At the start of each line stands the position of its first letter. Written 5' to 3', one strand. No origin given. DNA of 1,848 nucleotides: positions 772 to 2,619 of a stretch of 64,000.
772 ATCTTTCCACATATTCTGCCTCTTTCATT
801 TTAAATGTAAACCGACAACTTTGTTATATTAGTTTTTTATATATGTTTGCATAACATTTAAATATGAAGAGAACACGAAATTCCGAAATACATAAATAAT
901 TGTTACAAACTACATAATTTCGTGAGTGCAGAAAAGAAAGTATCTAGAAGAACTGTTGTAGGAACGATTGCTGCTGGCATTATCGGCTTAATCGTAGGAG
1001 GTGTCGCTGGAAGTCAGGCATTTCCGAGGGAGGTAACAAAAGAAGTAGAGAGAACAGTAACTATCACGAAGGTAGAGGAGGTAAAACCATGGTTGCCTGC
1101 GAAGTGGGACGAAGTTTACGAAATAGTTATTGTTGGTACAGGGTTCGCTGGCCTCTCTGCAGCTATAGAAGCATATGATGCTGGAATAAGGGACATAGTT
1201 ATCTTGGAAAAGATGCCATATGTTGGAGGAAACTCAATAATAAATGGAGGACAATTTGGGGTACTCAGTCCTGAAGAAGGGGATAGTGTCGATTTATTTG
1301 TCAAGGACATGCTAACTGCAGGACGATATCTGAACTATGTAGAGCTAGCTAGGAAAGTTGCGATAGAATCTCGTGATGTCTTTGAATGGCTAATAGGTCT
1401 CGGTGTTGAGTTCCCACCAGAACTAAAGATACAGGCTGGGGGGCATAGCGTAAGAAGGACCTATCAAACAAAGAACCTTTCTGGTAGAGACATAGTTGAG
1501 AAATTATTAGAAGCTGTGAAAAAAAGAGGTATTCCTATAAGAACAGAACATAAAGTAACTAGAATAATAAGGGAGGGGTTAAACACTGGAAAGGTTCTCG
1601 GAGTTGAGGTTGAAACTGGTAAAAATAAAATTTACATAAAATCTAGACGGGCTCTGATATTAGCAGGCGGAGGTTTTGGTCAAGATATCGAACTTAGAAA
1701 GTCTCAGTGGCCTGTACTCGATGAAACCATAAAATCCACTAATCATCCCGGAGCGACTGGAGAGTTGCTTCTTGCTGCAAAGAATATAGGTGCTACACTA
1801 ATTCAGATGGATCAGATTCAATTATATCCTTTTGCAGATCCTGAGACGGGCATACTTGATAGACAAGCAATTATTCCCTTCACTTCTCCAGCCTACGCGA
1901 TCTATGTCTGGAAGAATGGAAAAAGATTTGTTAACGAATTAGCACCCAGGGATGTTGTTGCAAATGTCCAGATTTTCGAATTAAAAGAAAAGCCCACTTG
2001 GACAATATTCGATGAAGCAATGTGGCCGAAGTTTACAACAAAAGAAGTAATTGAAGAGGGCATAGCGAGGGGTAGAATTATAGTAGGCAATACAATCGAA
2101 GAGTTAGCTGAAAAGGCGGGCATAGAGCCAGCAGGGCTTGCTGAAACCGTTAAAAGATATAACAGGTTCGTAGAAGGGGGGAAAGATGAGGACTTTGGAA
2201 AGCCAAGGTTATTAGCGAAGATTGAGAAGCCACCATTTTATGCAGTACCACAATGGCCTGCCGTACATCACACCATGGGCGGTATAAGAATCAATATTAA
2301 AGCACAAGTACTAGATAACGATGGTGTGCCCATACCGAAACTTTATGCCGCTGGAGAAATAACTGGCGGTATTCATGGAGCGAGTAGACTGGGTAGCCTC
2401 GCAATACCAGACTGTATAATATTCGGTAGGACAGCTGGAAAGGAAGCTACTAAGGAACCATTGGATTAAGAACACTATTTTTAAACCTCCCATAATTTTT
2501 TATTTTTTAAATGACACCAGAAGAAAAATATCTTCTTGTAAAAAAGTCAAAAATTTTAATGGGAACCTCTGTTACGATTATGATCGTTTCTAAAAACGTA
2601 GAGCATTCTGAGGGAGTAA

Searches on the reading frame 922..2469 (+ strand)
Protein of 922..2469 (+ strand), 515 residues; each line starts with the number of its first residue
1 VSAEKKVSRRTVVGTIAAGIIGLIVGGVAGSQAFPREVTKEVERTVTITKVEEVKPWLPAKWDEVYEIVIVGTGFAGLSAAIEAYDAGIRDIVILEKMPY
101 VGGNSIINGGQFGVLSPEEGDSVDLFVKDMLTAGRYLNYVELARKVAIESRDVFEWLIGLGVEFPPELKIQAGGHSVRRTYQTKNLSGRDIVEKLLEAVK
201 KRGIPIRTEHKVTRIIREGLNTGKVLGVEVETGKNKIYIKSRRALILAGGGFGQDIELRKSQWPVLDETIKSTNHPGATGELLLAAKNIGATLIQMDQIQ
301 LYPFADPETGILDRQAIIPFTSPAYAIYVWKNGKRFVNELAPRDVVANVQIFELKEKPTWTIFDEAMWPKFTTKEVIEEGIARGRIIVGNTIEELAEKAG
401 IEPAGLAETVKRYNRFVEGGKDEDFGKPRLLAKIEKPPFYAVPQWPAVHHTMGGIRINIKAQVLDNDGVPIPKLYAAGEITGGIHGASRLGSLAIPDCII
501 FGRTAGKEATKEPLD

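Call 27: find_encoding_contigs(protein=window:922-2469:+, flank=10000, max_places=10)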
Protein window:922-2469:+ (515 aa): 11 contigs read that carry it; 4 places shown.
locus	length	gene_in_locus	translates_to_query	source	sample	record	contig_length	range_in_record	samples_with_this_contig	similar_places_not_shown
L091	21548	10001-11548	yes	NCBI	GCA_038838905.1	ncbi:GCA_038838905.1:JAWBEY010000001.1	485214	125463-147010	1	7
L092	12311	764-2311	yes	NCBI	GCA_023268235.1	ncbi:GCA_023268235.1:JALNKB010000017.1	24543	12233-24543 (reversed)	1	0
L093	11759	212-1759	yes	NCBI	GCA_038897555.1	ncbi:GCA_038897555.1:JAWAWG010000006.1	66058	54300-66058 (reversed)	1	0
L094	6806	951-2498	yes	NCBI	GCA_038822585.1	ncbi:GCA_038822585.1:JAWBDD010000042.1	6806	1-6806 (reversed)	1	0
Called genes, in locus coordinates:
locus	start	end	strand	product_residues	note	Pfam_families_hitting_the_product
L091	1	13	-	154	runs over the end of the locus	PF00149:Metallophos, PF12850:Metallophos_2, PF14582:Metallophos_3 (faint)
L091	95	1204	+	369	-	PF21948:LplA-B_cat, PF10437:Lip_prot_lig_C (weak)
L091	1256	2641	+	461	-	PF00083:Sugar_tr, PF07690:MFS_1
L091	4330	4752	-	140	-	PF13404:HTH_AsnC-type, PF13412:HTH_24, PF01037:AsnC_trans_reg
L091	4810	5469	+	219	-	PF00578:AhpC-TSA, PF08534:Redoxin, PF10417:1-cysPrx_C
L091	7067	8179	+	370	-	PF01654:Cyt_bd_oxida_I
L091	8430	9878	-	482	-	PF01292:Ni_hydr_CYTB, PF07705:CARDB (weak), PF04205:FMN_bind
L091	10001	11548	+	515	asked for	PF00890:FAD_binding_2, PF01266:DAO (weak), PF03486:HI0933_like, PF07992:Pyr_redox_2 (faint), PF13738:Pyr_redox_3 (faint)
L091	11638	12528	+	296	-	PF02424:ApbE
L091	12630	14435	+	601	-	PF01293:PEPCK_ATP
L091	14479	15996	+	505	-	PF07992:Pyr_redox_2 (faint), PF00890:FAD_binding_2, PF01134:GIDA (faint), PF01266:DAO, PF03486:HI0933_like, PF13738:Pyr_redox_3 (weak)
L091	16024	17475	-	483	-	PF02310:B12-binding, PF04055:Radical_SAM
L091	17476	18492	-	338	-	-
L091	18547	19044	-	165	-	PF09719:C_GCAxxG_C_C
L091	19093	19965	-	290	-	-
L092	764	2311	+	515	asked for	PF00890:FAD_binding_2, PF01266:DAO (weak), PF03486:HI0933_like, PF07992:Pyr_redox_2 (faint), PF13738:Pyr_redox_3 (faint)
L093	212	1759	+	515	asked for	PF00890:FAD_binding_2, PF01266:DAO (weak), PF03486:HI0933_like, PF07992:Pyr_redox_2 (faint), PF13738:Pyr_redox_3 (faint)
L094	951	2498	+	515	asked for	PF00890:FAD_binding_2, PF01266:DAO (weak), PF03486:HI0933_like, PF07992:Pyr_redox_2 (faint), PF13738:Pyr_redox_3 (faint)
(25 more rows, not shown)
